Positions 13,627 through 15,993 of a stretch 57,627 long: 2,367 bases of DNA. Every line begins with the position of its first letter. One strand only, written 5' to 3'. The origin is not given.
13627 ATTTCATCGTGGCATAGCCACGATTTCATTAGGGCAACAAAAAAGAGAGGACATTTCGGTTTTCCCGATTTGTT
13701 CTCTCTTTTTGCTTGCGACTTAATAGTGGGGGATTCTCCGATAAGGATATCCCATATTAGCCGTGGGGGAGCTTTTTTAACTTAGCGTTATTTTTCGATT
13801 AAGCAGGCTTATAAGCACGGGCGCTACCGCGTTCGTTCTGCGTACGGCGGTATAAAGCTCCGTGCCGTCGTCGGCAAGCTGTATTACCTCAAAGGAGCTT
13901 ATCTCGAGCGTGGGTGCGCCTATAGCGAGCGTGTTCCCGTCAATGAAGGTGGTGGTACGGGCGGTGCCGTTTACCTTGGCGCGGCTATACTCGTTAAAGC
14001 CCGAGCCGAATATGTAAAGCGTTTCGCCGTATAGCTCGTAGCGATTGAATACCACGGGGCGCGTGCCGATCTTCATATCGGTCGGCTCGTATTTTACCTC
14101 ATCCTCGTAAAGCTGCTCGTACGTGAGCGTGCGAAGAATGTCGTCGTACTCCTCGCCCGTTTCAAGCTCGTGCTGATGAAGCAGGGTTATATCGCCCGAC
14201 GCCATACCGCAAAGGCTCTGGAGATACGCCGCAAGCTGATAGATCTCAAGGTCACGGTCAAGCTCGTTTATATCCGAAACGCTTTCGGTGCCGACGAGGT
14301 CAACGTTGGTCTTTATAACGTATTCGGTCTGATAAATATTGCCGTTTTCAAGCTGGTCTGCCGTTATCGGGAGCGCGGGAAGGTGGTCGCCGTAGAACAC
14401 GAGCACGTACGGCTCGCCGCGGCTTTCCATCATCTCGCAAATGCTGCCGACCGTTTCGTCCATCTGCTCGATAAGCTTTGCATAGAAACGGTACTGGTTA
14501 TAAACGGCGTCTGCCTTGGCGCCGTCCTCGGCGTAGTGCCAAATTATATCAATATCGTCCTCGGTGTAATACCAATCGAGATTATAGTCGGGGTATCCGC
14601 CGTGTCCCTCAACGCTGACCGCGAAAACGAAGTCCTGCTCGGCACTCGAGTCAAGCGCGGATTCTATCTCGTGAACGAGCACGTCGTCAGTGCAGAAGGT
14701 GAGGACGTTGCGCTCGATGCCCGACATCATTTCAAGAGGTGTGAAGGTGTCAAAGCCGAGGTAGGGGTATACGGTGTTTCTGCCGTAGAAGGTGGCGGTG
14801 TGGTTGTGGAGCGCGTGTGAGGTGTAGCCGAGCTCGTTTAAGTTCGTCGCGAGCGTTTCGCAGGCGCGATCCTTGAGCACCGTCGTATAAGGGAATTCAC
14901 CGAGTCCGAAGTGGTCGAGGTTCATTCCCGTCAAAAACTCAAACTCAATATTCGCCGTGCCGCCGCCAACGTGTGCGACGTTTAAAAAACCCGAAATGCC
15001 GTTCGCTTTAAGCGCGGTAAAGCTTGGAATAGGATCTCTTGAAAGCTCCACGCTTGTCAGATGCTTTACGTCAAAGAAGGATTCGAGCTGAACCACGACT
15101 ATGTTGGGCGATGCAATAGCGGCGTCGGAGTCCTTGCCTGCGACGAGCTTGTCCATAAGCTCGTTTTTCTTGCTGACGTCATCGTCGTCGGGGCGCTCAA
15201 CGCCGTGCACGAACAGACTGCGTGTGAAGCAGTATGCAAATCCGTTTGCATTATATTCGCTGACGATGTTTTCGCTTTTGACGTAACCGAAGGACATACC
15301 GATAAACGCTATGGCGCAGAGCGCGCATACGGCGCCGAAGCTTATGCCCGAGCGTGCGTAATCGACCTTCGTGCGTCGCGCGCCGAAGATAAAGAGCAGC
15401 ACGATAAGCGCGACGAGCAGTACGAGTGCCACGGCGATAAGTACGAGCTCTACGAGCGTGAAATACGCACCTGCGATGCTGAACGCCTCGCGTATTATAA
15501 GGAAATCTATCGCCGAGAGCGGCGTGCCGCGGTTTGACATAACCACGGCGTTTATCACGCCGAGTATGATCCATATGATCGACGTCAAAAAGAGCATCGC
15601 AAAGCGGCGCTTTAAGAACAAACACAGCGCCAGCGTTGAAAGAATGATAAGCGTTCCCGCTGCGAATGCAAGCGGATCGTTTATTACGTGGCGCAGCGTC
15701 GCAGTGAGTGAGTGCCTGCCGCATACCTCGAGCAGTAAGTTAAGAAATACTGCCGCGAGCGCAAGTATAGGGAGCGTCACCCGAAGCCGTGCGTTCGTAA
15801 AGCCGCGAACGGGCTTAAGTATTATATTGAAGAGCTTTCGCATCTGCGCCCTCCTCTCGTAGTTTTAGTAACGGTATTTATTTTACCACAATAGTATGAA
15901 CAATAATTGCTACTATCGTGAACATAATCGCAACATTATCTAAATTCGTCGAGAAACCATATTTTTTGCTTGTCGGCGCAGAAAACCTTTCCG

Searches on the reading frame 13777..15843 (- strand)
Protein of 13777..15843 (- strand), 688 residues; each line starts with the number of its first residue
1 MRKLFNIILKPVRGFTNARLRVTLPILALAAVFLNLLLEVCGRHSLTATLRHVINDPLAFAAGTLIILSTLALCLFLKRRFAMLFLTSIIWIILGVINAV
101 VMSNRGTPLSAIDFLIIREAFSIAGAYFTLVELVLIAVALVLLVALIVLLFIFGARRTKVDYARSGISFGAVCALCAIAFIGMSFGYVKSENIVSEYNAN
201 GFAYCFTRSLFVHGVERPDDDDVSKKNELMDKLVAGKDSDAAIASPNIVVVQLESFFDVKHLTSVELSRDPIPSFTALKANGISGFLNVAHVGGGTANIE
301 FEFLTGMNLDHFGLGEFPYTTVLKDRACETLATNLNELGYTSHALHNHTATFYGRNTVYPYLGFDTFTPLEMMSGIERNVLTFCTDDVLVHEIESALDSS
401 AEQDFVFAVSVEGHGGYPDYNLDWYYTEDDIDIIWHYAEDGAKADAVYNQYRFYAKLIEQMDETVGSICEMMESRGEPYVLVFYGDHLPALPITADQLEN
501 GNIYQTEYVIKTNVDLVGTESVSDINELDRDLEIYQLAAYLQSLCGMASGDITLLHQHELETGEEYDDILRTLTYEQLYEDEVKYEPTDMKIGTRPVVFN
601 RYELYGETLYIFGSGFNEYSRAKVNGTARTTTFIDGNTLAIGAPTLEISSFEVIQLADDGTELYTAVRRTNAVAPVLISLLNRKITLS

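Call 68: search_protein_families(library=pfam, proteins=[window:13777-15843:-], max_evalue=0.00001)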
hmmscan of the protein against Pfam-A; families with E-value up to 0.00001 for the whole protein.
window:13777-15843:- (688 aa): 1 family
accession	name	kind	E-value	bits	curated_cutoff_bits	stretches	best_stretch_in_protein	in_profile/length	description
PF00884.28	Sulfatase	-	4.7e-31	108.7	25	1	246-510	1-271/301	Sulfatase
